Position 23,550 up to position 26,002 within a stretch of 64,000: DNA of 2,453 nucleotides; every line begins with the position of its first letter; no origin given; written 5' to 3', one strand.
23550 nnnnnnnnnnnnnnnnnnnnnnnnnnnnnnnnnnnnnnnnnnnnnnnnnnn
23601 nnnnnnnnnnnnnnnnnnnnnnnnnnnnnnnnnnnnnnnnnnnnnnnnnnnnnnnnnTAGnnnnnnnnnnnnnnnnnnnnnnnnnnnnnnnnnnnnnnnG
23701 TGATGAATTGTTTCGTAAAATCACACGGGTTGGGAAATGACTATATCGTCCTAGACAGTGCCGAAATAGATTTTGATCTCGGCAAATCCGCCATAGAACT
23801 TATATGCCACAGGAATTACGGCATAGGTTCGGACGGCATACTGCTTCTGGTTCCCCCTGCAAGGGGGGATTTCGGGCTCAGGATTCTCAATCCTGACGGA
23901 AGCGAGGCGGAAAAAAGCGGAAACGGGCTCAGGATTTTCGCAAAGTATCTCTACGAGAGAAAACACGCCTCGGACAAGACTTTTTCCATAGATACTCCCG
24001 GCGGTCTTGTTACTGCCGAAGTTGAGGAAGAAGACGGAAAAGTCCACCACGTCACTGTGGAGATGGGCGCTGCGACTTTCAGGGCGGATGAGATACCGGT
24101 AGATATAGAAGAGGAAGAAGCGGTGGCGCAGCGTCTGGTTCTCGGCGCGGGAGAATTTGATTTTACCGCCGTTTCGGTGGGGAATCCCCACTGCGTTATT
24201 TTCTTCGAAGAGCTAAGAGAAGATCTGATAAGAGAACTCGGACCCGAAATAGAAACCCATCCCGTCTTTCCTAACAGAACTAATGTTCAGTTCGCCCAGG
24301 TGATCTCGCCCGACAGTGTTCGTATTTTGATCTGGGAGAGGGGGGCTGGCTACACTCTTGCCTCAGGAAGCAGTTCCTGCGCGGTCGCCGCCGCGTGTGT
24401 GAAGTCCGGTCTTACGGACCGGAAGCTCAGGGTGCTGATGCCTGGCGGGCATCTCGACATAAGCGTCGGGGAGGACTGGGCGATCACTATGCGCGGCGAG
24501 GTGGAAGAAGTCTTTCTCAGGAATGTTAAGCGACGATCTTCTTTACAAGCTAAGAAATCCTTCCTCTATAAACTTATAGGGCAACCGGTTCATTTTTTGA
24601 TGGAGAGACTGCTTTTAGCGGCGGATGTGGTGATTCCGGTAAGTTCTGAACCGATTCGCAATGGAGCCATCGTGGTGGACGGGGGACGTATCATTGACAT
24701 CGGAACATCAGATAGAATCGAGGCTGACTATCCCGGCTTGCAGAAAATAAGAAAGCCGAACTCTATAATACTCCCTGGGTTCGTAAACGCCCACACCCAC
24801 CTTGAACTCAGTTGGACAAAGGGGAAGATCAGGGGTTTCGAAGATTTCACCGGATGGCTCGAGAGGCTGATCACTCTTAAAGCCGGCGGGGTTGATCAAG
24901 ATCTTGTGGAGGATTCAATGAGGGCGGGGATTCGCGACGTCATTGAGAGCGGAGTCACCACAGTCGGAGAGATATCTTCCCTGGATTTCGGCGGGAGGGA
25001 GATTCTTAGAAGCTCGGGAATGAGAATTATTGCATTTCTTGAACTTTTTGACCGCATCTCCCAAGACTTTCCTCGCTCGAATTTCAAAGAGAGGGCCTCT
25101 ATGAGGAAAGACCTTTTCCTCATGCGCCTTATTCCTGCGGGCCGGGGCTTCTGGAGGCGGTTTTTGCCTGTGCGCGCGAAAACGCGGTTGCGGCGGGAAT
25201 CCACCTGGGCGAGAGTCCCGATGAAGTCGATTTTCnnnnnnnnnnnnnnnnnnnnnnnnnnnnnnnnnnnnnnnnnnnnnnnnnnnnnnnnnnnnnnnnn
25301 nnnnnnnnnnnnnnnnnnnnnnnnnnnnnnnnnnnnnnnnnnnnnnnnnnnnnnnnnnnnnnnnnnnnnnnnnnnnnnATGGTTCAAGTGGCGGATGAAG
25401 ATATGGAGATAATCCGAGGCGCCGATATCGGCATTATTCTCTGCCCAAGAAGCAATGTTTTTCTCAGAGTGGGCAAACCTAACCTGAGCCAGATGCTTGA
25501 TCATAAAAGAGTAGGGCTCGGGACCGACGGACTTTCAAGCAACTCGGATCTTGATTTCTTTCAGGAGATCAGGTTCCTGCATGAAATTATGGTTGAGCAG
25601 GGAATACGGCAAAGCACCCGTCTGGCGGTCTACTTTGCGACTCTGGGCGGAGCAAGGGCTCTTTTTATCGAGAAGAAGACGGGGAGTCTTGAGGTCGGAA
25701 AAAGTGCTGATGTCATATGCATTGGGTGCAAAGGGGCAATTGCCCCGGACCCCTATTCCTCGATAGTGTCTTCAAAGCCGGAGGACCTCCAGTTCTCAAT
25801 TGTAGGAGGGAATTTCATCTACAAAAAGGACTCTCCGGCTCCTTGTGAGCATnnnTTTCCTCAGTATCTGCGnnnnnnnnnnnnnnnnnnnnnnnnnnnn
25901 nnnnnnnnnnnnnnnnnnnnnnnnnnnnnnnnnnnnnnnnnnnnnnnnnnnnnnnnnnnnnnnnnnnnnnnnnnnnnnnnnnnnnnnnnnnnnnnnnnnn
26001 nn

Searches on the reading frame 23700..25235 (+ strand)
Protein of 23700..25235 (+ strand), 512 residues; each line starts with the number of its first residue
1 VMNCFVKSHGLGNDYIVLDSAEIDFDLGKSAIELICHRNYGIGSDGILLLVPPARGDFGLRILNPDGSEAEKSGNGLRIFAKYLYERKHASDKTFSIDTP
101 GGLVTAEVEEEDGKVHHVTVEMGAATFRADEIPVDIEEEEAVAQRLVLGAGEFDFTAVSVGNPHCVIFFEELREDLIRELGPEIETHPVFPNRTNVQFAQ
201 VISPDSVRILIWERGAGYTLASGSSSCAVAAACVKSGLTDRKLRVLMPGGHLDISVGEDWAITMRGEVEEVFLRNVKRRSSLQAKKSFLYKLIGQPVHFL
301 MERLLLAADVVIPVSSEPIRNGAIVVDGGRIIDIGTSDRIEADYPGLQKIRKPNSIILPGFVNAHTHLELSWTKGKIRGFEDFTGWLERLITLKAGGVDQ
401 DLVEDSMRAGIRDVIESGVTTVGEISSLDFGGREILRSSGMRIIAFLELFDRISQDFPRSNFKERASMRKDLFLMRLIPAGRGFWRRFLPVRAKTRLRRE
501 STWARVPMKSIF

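Call 11: search_protein_families(library=pfam, proteins=[window:23700-25235:+], max_evalue=0.001)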
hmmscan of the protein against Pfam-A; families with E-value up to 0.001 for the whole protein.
window:23700-25235:+ (512 aa): 4 families
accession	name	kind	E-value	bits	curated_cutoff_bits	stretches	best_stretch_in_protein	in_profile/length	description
PF01678.24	DAP_epimerase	-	1.2e-57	193.6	34.7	2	5-127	1-120/121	Diaminopimelate epimerase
PF01979.26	Amidohydro_1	-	3.4e-09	36.9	25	1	356-457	1-92/345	Amidohydrolase family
PF05544.16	Pro_racemase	-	5.2e-07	29.5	27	1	92-143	106-157/325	Proline racemase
PF22039.1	HUTI_composite_bact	-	2.8e-06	27.3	25.5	1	322-346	1-25/26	Imidazolonepropionase-like composite domain, bacteria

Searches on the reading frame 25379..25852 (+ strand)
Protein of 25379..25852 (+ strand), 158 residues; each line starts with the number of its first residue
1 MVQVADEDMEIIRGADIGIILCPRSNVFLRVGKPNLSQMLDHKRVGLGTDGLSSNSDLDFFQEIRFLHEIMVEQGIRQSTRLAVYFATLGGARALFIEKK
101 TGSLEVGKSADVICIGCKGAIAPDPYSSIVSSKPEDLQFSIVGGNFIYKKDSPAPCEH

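Call 11: search_protein_families(library=pfam, proteins=[window:25379-25852:+], max_evalue=0.001)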
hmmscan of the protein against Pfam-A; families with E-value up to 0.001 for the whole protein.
window:25379-25852:+ (158 aa): 2 families
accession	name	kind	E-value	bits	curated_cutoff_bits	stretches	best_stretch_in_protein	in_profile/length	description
PF01979.26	Amidohydro_1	-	3.8e-18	66.3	25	1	7-134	204-331/345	Amidohydrolase family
PF07969.17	Amidohydro_3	-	8.5e-05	22.6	29.7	1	75-114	404-443/472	Amidohydrolase family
